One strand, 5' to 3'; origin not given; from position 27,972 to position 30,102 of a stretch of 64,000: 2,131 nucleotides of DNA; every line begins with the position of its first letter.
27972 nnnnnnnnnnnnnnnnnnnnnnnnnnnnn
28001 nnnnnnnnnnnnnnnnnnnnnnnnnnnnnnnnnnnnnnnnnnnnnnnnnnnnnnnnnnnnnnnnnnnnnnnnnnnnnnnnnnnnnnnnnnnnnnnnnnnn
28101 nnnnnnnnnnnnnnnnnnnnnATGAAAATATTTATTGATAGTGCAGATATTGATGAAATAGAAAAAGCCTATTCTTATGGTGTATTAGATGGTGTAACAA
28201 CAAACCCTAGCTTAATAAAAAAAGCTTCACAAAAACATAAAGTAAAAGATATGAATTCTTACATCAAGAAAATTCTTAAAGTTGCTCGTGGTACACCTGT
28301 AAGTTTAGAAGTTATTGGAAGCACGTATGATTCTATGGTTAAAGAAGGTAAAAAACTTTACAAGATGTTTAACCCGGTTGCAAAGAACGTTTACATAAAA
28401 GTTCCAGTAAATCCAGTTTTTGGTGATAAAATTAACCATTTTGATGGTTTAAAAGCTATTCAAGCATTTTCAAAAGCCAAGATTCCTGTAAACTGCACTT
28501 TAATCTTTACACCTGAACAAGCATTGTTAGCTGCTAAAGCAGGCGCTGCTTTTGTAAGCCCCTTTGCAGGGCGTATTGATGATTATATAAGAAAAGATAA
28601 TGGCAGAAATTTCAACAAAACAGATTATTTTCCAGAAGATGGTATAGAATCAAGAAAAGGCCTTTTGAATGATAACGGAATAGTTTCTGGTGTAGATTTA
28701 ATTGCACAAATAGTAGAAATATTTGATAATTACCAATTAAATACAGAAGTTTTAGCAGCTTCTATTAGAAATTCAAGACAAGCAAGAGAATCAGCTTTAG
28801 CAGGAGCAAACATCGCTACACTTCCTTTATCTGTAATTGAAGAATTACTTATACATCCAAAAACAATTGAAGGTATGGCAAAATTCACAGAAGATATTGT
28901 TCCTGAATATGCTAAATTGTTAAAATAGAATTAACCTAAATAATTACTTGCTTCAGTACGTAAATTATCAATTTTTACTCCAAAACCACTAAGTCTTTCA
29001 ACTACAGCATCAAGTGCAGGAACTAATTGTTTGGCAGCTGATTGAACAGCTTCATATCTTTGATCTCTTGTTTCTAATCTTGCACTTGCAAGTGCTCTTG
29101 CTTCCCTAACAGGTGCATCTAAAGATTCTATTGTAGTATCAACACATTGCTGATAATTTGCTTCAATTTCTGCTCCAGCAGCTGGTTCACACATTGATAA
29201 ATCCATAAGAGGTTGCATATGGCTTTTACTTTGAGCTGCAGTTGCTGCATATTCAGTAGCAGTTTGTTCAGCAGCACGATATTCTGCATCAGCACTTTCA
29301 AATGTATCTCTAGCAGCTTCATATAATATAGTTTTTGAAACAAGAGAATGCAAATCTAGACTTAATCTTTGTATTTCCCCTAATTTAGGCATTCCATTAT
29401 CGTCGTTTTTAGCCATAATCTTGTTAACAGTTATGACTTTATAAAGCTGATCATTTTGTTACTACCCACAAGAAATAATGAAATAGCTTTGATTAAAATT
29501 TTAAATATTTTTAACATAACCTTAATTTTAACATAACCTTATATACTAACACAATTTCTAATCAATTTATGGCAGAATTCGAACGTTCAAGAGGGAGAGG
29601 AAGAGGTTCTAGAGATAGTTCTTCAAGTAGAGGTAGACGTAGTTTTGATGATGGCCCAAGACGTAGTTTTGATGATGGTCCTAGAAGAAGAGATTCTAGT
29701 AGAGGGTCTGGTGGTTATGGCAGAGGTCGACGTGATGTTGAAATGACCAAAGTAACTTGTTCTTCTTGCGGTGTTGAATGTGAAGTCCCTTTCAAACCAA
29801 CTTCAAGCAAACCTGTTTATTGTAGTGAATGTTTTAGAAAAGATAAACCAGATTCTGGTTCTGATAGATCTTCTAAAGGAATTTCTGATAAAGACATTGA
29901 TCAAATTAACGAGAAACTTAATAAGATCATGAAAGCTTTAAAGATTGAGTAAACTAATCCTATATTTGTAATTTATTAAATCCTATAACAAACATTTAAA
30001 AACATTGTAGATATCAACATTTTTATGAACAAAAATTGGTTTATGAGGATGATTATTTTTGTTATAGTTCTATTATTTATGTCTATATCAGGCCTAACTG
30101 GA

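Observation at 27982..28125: Translationally coupled 47-aa metallothionein-like Cys-rich peptide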

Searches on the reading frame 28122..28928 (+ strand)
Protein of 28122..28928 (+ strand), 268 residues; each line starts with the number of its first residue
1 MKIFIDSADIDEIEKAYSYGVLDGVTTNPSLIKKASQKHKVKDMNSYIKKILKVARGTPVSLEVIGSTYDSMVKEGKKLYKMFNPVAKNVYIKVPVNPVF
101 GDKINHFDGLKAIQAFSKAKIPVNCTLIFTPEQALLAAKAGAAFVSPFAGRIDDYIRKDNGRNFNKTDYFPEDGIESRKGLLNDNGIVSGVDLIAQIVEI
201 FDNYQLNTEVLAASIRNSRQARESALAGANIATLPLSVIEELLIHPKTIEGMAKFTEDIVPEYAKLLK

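Call 6: search_protein_families(library=pfam, proteins=[window:28122-28928:+], max_evalue=0.1)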
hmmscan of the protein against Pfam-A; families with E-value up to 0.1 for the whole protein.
window:28122-28928:+ (268 aa): 2 families
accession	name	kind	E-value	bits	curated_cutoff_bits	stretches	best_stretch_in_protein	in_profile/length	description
PF00923.25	TAL_FSA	-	8.3e-56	189.9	27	1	3-250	1-240/285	Transaldolase/Fructose-6-phosphate aldolase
PF00931.28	NB-ARC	-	0.031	14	23.5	1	39-85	173-223/248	NB-ARC domain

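Call 7: search_protein_families(library=ncbifam, proteins=[window:28122-28928:+], max_evalue=0.1)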
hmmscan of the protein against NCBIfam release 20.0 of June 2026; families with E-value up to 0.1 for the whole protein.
window:28122-28928:+ (268 aa): 13 families
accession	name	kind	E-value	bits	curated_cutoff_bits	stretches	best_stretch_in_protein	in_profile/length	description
TIGR00875.1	fsa_talC_mipB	equivalog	3.1e-57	193.4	245.95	2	1-155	1-136/213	fructose-6-phosphate aldolase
NF009296.0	PRK12653.1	subfamily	6.1e-31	107.9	306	2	1-154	1-137/220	fructose-6-phosphate aldolase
NF009299.0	PRK12656.1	equivalog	6.3e-25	88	214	2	1-153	1-138/222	fructose-6-phosphate aldolase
TIGR00874.1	talAB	equivalog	7.5e-22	78.1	396.2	2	50-249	82-257/317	transaldolase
TIGR02134.1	transald_staph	equivalog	1.6e-21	77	281.95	1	2-155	7-151/236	transaldolase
NF008965.0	PRK12309.1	equivalog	4.6e-18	65.4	550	1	105-243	139-257/392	transaldolase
NF009001.0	PRK12346.1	subfamily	7.8e-17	61.8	439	2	106-245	135-254/316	transaldolase A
NF003026.0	PRK03903.1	equivalog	6.1e-10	38.8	344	1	70-140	107-166/323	transaldolase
TIGR00876.1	tal_mycobact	equivalog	6.9e-07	28.9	233.75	1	71-134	110-162/350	transaldolase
NF002881.0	PRK03343.1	subfamily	2.3e-06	26.9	367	1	60-140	107-179/370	transaldolase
NF007080.0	PRK09533.1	equivalog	0.012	13.4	712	0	60-133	107-172/949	bifunctional transaldolase/phosoglucose isomerase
NF010204.0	PRK13675.1-1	equivalog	0.022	14.2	468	1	30-81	90-141/267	GTP cyclohydrolase IV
NF008939.0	PRK12292.2-1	equivalog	0.08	11.7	335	0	43-110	202-271/391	ATP phosphoribosyltransferase regulatory subunit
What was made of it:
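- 28122..28928 (+): Context: downstream transaldolase/fructose-6-phosphate aldolase gene, whose ATG overlaps the microprotein TGA. Pfam TAL_FSA E=8e-56 and TIGR00875 E=3e-57 (calls 6, 7).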

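Call 10: find_related_loci(query=window:28122-28925:+, collection=genome_contigs, flank=6000)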
Query window:28122-28925:+ (268 aa) in genome_contigs; peptide patterns used: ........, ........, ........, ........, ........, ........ (x = any residue, [..] = any of these).
88 stretches matched a pattern; 7 encode a relative of the query (tblastn E <= 1e-3); 7 distinct loci.
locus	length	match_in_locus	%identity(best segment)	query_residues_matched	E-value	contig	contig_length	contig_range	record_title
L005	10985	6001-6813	62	1-266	4e-110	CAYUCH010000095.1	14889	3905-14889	MAG TPA_asm: uncultured Desulfobulbia bacterium isolate SRP077602_co5_539 genome assembly, contig: NODE_18555_length_148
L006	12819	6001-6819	66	1-268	4e-108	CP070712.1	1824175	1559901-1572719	MAG: Thermoplasmatales archaeon isolate bin50 chromosome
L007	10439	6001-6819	69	1-267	8e-120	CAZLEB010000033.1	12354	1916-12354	MAG TPA_asm: uncultured Actinomycetota bacterium isolate binchicken_co364_35 genome assembly, contig: NODE_7165_length_1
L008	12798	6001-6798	61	1-267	4e-98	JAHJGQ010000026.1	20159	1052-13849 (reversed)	MAG: Nanoarchaeota archaeon isolate Modern_marine_glass_biofilm.mb.79 Modern_marine_glas.mb.79_k141_115897, whole genome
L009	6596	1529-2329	60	1-266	2e-97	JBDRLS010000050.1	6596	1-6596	MAG: Nanoarchaeota archaeon isolate MEGAHIT-group-1.791 k141_6393168, whole genome shotgun sequence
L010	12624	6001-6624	39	1-258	4e-50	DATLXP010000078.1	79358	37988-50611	MAG TPA_asm: Vicinamibacterales bacterium isolate SMAG_U13249 k141_34687, whole genome shotgun sequence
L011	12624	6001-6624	38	1-258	1e-48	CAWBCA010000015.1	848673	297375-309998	MAG: uncultured Acidobacteriota bacterium isolate MFD02840.bin.2.325 genome assembly, contig: contig_4396, whole genome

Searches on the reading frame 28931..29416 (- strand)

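Call 6: search_protein_families(library=pfam, proteins=[window:28931-29416:-], max_evalue=0.1)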
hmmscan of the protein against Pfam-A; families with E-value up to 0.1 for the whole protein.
window:28931-29416:- (161 aa): 1 family
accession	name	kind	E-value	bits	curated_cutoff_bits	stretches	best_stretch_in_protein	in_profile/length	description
PF14362.11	DUF4407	-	0.053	13.2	31.3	1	36-152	140-249/297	Domain of unknown function (DUF4407)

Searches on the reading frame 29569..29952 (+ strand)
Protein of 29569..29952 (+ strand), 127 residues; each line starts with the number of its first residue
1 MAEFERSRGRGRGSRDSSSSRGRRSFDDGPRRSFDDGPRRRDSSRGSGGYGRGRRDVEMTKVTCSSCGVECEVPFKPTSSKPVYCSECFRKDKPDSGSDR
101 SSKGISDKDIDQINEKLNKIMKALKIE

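Call 6: search_protein_families(library=pfam, proteins=[window:29569-29952:+], max_evalue=0.1)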
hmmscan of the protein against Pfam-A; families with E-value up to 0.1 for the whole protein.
window:29569-29952:+ (127 aa): 1 family
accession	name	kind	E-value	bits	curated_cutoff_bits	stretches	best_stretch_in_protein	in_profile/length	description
PF23477.1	zf_Tbcl_2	-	8.1e-17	61.1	27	1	58-93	2-37/37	Probable treble clef zinc finger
